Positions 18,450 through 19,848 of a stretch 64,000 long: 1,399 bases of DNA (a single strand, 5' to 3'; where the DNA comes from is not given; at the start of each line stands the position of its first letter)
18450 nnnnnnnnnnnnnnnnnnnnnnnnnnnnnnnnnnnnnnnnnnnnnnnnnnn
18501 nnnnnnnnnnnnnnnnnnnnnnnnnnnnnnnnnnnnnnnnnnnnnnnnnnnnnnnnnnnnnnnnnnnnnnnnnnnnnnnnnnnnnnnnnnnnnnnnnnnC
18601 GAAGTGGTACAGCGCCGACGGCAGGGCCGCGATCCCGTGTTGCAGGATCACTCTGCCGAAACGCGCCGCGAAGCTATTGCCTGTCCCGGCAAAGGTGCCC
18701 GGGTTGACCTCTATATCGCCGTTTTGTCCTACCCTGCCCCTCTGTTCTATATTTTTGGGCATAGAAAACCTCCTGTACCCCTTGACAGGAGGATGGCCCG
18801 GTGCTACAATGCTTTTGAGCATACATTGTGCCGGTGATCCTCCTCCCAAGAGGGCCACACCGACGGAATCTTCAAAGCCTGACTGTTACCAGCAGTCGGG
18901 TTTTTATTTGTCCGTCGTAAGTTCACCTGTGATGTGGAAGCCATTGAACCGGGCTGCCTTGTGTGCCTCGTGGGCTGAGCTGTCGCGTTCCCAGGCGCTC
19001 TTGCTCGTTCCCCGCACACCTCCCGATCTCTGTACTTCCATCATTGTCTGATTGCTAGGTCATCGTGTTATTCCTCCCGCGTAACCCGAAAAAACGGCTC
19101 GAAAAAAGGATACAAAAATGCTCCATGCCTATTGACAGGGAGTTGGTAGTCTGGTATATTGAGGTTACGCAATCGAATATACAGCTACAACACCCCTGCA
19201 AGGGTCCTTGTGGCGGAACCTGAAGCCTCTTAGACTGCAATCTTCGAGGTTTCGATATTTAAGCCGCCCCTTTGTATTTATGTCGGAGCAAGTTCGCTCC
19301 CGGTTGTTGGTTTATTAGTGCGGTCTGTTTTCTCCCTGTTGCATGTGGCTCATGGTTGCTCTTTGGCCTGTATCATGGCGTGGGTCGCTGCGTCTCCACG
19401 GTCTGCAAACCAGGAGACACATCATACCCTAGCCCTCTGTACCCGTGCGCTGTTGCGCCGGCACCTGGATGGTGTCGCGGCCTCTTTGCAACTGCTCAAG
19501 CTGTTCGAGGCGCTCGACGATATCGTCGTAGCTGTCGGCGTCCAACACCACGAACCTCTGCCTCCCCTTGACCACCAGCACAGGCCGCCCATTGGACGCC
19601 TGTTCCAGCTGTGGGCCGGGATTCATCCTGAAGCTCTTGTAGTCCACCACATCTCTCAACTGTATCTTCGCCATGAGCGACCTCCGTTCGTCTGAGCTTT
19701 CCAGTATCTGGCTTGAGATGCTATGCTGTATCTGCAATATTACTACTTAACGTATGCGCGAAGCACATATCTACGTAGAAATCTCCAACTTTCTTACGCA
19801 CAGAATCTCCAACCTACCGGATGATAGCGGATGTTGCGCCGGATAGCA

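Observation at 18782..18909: Candidate 90-nt sRNA with textbook promoter and terminator, divergent from the Rep-like gene start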

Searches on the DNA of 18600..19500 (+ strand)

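Call 5: search_rna_families(source=window, start=18600, end=19500, threshold=evalue, max_evalue=10, show_alignments=3)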
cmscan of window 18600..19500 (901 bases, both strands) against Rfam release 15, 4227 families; matches with E-value up to 10: 5.
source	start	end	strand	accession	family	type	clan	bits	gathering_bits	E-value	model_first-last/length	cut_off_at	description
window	18874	18904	+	RF00262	sar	Gene; antisense;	-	20.3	43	0.29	34-63/68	no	sar RNA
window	18821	18908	+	RF02344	ar14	Gene; sRNA;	-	19.1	58.8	0.39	1-123/123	no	Alphaproteobacterial ar14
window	18780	18851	-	RF04017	mir-4864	Gene; miRNA;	-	16.1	100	4.8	1-81/81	no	mir-4864 microRNA precursor family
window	19008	19043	-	RF02166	PVT1_3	Gene; lncRNA;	-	13.3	45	0.83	60-95/95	no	Pvt1 oncogene conserved region 3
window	18865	19002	+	RF02760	sR035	Gene; sRNA;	-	10.8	233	3.2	1-206/206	no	sR035 sRNA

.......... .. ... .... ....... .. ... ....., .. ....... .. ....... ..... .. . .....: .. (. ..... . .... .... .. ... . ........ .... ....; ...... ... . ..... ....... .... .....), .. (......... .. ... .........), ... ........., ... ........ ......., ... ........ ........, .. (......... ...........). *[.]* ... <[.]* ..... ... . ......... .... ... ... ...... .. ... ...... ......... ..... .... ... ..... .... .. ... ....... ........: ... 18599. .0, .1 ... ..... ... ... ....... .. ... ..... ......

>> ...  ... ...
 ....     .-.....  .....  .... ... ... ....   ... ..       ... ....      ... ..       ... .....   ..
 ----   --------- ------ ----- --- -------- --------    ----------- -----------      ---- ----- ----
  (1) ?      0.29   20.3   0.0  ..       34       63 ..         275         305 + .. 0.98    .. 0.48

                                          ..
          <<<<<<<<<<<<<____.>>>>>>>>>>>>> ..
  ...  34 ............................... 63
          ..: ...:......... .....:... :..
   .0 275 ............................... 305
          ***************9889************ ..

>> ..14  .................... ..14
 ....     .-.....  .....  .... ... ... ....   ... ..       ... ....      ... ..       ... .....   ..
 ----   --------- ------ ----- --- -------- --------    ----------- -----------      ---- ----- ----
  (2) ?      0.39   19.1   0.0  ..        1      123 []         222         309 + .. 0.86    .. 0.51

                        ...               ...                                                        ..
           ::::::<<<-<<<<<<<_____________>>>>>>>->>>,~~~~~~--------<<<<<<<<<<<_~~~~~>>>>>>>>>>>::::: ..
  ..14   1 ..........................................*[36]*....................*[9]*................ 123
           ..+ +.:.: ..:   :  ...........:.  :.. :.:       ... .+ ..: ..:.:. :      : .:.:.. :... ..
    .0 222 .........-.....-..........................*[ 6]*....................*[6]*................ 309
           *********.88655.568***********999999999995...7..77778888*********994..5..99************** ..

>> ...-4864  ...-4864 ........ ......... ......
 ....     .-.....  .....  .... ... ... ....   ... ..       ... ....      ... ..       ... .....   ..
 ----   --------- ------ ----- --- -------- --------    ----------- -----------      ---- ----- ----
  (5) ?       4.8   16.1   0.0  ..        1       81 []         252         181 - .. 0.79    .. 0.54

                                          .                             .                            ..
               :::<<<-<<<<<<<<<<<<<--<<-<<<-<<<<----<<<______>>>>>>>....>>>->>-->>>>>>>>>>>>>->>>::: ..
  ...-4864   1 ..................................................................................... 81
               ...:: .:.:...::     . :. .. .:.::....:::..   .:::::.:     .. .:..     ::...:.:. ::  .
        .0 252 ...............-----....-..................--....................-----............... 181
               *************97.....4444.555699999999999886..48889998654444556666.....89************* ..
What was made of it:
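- On Rfam RF02344 ar14 (alphaproteobacterial anti-SD sRNA): 19.1 bits (call 5).
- There is a sub-threshold Rfam ar14 match of 19.1 bits (call 5). The ar14 gathering score is 58.8 bits, so the match fails (call 5).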

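Call 27: build_rna_model(alignment_id=A2, structure=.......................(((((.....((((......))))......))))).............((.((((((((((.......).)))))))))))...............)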
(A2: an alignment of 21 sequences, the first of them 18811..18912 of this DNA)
Model R1 built from alignment A2 (21 sequences, 119 columns); structure: as given.
model positions 105; base pairs 21; branch points 1; effective number of sequences 4.42; information 0.59 bits per position. Calibrated on 0.2 Mb of random sequence (short: E-values are rough).
structure used (alignment columns):
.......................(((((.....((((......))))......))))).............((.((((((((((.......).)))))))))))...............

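Call 28: search_with_rna_model(model_id=R1, sources=[window, L001, L002, L003, L004, L005, L006, L007, L008, L009, L010, L011, L012, L013, L014, L015, L016, L017, L018, L019, L020, L021, L022, L023, L024, L025, L026], max_evalue=1, make_alignment=true)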
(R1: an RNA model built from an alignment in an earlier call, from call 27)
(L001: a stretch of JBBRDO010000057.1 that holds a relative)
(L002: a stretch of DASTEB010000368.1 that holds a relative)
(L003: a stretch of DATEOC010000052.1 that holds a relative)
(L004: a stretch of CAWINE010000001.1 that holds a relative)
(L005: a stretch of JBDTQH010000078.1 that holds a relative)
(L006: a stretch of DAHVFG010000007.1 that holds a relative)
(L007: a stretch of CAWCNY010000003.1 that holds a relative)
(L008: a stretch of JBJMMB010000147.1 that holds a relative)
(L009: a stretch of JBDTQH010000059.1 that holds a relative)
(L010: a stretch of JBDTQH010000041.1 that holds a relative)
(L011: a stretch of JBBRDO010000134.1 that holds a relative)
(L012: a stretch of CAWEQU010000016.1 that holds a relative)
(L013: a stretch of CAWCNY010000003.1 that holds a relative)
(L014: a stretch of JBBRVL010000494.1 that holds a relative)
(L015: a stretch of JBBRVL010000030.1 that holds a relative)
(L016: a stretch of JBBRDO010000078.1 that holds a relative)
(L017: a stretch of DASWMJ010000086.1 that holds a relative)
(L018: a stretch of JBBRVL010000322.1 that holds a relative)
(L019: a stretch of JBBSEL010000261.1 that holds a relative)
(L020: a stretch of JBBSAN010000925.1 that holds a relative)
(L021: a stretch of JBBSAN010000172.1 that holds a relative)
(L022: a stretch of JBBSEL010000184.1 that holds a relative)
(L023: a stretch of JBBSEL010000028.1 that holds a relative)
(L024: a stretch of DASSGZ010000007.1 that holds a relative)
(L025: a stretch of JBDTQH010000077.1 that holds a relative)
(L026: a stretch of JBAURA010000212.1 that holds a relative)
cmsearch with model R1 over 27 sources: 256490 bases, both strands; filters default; matches with E-value up to 1: 44.
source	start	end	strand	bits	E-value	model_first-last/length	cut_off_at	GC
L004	3723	3829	-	100.5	1.4e-27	1-105/105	no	0.45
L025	3446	3552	-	99.3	3.3e-27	1-105/105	no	0.46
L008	3688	3792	-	95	6.5e-26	1-105/105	no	0.54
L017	3765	3870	-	93.1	2.5e-25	1-105/105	no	0.49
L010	3745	3849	-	92.6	3.6e-25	1-105/105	no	0.52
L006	3689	3795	-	90.4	1.7e-24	1-105/105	no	0.5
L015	3704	3811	-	89.1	4.2e-24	1-105/105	no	0.5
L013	3740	3844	-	88.4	7e-24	1-105/105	no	0.48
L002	2285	2387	-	88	9.1e-24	1-105/105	no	0.51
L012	3722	3827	-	87.6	1.3e-23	1-105/105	no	0.49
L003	3722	3827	-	86.9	2e-23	1-105/105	no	0.5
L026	3726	3827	-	81.4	9.3e-22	1-105/105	no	0.46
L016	1898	2000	-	81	1.2e-21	1-105/105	no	0.5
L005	3444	3550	-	80.5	1.8e-21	1-105/105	no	0.47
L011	2827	2933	-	78.1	9.5e-21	1-105/105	no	0.5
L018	3681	3784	-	74.7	1.1e-19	1-105/105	no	0.44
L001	3850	3951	-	68.8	6.6e-18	1-105/105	no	0.52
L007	3830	3932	-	67.9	1.3e-17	1-105/105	no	0.52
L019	2312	2417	-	58.6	9e-15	1-105/105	no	0.57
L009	3738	3841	-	57.1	2.6e-14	1-105/105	no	0.52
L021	3810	3910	-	45.3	1e-10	1-105/105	no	0.54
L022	3810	3910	-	43.2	4.5e-10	1-105/105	no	0.53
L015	3655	3753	+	20.8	0.0031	1-105/105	no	0.42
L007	3558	3656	-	20.4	0.004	1-105/105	no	0.52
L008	3640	3737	+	19.9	0.0058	1-105/105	no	0.47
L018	3692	3719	+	19.6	0.0071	67-94/105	no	0.43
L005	3455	3482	+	19.6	0.0071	67-94/105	no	0.43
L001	3497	3597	-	18.7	0.014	1-105/105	no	0.48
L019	5358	5458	-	18.1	0.021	1-105/105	no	0.62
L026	3726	3766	+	16.6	0.059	56-95/105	no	0.39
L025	3416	3485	+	16.1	0.083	21-95/105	no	0.44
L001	3813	3900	+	15.7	0.11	1-105/105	no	0.51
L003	3664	3771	+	14.8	0.22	1-105/105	no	0.47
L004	3734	3762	+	14.3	0.31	67-94/105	no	0.41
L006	3700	3727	+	14.1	0.36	67-94/105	no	0.39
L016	1898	1937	+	13.9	0.41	56-95/105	no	0.5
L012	3693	3771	+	13.6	0.5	1-105/105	no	0.47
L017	3706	3814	+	13.1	0.7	1-105/105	no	0.43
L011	2778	2876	+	13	0.78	1-105/105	no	0.46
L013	3751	3778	+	12.9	0.82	67-94/105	no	0.43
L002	2235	2335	+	12.7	0.93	1-105/105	no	0.5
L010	3696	3794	+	12.6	0.99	1-105/105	no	0.44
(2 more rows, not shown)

Alignment A4: 44 matches aligned to the model, 152 columns, each read 5' to 3' on its own strand. Consensus structure (alignment columns), stored with it:
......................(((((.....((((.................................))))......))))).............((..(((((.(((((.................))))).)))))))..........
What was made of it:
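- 19132..19262 (+): Second, diverged copy (sRNA2): promoter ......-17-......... at 19132-19160 and RNA at about 19167-19262, with the same hairpin-plus-terminator layout. Full-length but weak covariance model hits at 19162-19262 (17.1 bits), and in L001 (18.7 bits) and L007 (20.4 bits) (call 28).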

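Call 29: search_with_rna_model(model_id=R1, sources=[window, L001, L002, L003, L004, L005, L006, L007, L008, L009, L010, L011, L012, L013, L015, L016, L017, L018, L019, L021, L022, L025, L026], max_evalue=1e-8, make_alignment=true)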
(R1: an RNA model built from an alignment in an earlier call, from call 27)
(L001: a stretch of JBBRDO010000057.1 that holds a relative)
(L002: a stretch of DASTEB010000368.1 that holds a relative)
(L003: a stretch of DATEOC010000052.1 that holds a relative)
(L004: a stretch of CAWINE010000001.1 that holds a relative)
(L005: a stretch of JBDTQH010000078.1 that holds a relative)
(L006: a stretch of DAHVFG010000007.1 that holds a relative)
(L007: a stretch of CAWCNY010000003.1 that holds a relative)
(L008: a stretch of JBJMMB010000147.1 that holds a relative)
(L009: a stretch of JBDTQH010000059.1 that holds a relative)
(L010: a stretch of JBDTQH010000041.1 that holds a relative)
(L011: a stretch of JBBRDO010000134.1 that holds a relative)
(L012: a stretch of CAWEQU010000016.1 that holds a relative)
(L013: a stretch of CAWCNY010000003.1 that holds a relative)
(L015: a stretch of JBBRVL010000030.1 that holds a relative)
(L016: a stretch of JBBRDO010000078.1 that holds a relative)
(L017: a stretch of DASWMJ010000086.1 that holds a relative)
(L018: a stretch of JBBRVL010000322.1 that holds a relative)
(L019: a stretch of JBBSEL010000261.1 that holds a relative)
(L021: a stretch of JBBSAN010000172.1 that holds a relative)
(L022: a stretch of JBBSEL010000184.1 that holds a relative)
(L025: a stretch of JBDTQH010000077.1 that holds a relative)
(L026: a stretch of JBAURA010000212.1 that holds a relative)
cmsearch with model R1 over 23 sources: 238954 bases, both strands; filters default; matches with E-value up to 1e-8: 23.
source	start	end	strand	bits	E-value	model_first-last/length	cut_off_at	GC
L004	3723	3829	-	100.5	1.3e-27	1-105/105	no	0.45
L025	3446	3552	-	99.3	3.1e-27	1-105/105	no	0.46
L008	3688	3792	-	95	6.1e-26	1-105/105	no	0.54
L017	3765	3870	-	93.1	2.3e-25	1-105/105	no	0.49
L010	3745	3849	-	92.6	3.4e-25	1-105/105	no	0.52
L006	3689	3795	-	90.4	1.6e-24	1-105/105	no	0.5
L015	3704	3811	-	89.1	3.9e-24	1-105/105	no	0.5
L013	3740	3844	-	88.4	6.5e-24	1-105/105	no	0.48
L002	2285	2387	-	88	8.5e-24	1-105/105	no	0.51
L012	3722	3827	-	87.6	1.2e-23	1-105/105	no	0.49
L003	3722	3827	-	86.9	1.8e-23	1-105/105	no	0.5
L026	3726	3827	-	81.4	8.6e-22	1-105/105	no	0.46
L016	1898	2000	-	81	1.1e-21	1-105/105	no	0.5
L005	3444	3550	-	80.5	1.7e-21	1-105/105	no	0.47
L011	2827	2933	-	78.1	8.9e-21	1-105/105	no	0.5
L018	3681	3784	-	74.7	9.9e-20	1-105/105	no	0.44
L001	3850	3951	-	68.8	6.1e-18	1-105/105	no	0.52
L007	3830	3932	-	67.9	1.2e-17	1-105/105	no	0.52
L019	2312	2417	-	58.6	8.4e-15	1-105/105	no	0.57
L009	3738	3841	-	57.1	2.5e-14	1-105/105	no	0.52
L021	3810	3910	-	45.3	9.5e-11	1-105/105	no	0.54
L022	3810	3910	-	43.2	4.2e-10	1-105/105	no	0.53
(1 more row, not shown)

Alignment A5: 23 matches aligned to the model, 114 columns, each read 5' to 3' on its own strand. Consensus structure (alignment columns), stored with it:
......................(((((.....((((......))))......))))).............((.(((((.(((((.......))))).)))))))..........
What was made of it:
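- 18817..18909 (+): Predicted sRNA1 transcript of ~93 nt. The start is inferred as the 7th nt after the -10 box, give or take 2 nt. It has a single-stranded 5' tail, a composite hairpin at 18832-18862 (outer stem 18832-18836/18858-18862, inner stem 18838-18842/18850-18854, loop CUCCCAA 18843-18849), a linker, and an intrinsic terminator at 18874-18904 with a U-tract to 18909. Covariance model hit at 18812-18913, 64.6 bits, E = 1e-16 (calls 28, 29).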

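Call 43: search_with_rna_model(model_id=R1, sources=[L027, L028, L029, L030, L031, L032, L033, L014, L020, L023, L024], max_evalue=0.1, show_alignments=4)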
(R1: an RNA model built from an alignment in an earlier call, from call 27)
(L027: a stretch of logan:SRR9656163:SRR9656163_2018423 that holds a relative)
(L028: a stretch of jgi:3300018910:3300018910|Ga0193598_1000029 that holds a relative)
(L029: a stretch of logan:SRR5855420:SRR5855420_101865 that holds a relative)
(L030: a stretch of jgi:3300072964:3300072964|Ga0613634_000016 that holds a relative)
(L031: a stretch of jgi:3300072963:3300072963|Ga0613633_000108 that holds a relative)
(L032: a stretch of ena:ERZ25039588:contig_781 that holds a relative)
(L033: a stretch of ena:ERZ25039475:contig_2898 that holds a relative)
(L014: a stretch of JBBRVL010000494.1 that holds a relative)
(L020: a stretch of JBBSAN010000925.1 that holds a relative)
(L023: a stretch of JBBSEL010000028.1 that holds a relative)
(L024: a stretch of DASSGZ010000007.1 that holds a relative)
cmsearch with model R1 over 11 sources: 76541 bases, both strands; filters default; matches with E-value up to 0.1: 14.
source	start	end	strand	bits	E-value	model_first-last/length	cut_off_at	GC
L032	3849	3950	-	83.9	5.1e-23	1-105/105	no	0.47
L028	3846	3950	-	83.5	6.6e-23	1-105/105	no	0.49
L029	832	936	-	83.5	6.6e-23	1-105/105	no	0.49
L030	3845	3951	-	78.7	1.9e-21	1-105/105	no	0.5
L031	3845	3951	-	78.7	1.9e-21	1-105/105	no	0.5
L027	1661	1762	-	64.6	3.9e-17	1-105/105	no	0.51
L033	3851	3949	-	55.8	1.9e-14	1-105/105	no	0.51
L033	3052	3155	-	37.1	9.7e-09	1-105/105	no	0.49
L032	3849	3889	+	21.8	0.00048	56-95/105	no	0.41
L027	1312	1412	-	17.1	0.012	1-105/105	no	0.47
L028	3846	3885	+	15.6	0.035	56-95/105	no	0.45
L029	832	871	+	15.6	0.035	56-95/105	no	0.45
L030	3796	3894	+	15.4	0.041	1-105/105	no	0.47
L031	3796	3894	+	15.4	0.041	1-105/105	no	0.47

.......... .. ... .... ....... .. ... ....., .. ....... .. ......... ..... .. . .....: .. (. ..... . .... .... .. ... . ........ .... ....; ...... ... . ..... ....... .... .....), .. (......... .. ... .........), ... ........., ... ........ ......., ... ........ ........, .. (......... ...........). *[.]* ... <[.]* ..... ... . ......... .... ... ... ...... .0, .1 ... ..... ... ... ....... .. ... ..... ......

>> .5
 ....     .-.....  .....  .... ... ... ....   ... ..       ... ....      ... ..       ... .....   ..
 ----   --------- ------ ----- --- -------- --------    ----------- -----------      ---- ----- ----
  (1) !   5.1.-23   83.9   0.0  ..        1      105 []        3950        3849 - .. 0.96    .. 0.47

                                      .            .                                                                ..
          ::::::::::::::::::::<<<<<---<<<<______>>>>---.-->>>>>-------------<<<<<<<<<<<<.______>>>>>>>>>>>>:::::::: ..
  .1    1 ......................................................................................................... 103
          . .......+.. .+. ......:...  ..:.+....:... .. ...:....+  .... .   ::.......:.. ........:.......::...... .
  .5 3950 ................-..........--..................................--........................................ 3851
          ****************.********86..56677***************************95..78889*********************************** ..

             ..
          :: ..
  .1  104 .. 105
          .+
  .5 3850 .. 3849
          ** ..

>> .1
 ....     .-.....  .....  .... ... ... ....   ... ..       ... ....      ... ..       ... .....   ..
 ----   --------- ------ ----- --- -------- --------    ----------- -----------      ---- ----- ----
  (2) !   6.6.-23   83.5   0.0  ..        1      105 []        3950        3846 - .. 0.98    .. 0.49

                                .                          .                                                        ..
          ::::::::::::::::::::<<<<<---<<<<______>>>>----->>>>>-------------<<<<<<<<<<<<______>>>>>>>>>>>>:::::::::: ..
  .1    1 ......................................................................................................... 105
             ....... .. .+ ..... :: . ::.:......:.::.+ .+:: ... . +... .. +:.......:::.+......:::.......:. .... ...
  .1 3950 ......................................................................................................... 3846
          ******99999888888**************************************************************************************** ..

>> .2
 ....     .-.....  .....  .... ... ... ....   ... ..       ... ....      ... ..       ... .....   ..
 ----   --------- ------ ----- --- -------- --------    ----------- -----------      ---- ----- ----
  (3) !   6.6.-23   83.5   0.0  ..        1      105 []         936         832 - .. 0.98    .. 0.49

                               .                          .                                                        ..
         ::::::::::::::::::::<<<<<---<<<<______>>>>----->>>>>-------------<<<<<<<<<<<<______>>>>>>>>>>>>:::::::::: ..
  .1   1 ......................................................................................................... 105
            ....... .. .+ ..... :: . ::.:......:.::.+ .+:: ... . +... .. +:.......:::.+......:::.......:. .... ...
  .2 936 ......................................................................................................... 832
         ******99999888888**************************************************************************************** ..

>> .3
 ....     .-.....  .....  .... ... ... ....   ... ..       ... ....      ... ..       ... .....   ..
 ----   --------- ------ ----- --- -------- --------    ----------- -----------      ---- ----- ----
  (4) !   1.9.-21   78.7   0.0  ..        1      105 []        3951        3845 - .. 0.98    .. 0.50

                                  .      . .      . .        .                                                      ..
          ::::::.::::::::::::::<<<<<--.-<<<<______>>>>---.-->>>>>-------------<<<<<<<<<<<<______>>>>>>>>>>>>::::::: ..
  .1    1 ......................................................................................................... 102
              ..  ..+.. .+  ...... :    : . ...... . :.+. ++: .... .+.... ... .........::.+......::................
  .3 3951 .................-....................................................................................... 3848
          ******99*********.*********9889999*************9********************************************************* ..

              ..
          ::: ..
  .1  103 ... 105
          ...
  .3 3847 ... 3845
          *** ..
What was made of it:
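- The gene is strictly linked to rep (calls 28, 43).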

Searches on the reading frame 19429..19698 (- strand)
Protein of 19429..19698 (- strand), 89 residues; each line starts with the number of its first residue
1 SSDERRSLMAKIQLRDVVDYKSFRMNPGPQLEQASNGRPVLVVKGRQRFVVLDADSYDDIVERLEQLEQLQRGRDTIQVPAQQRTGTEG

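Call 37: search_protein_families(library=ncbifam, proteins=[window:19429-19698:-], max_evalue=0.1)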
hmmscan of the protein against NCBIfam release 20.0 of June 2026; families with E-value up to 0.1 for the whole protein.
window:19429-19698:- (89 aa): 1 family
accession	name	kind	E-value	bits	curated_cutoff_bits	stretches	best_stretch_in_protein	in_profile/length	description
TIGR01552.1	phd_fam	subfamily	0.00016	20.9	20.8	1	21-68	5-53/53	type II toxin-antitoxin system prevent-host-death family antitoxin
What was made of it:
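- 19429..19674 (-): Phd/YefM-like small ORF (81 aa) upstream of both sRNA genes on the rep strand. It is a candidate first gene of the rep transcript, and a candidate Cop-like repressor by analogy only. TIGR01552 at 20.9 bits against a cutoff of 20.8 (call 37).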

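Call 38: search_protein_families(library=pfam, proteins=[window:19429-19698:-], max_evalue=0.1)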
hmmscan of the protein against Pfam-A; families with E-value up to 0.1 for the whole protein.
window:19429-19698:- (89 aa): 2 families
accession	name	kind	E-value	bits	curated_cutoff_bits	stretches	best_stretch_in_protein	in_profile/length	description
PF02604.26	PhdYeFM_antitox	-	0.0001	22.4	29.8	1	16-75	2-62/74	Antitoxin Phd_YefM, type II toxin-antitoxin system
PF09250.16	Prim-Pol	-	0.0069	17.3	22.8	1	37-85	46-91/158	Bifunctional DNA primase/polymerase, N-terminal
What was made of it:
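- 19429..19674 (-): PF02604 at E = 1e-4 (call 38).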
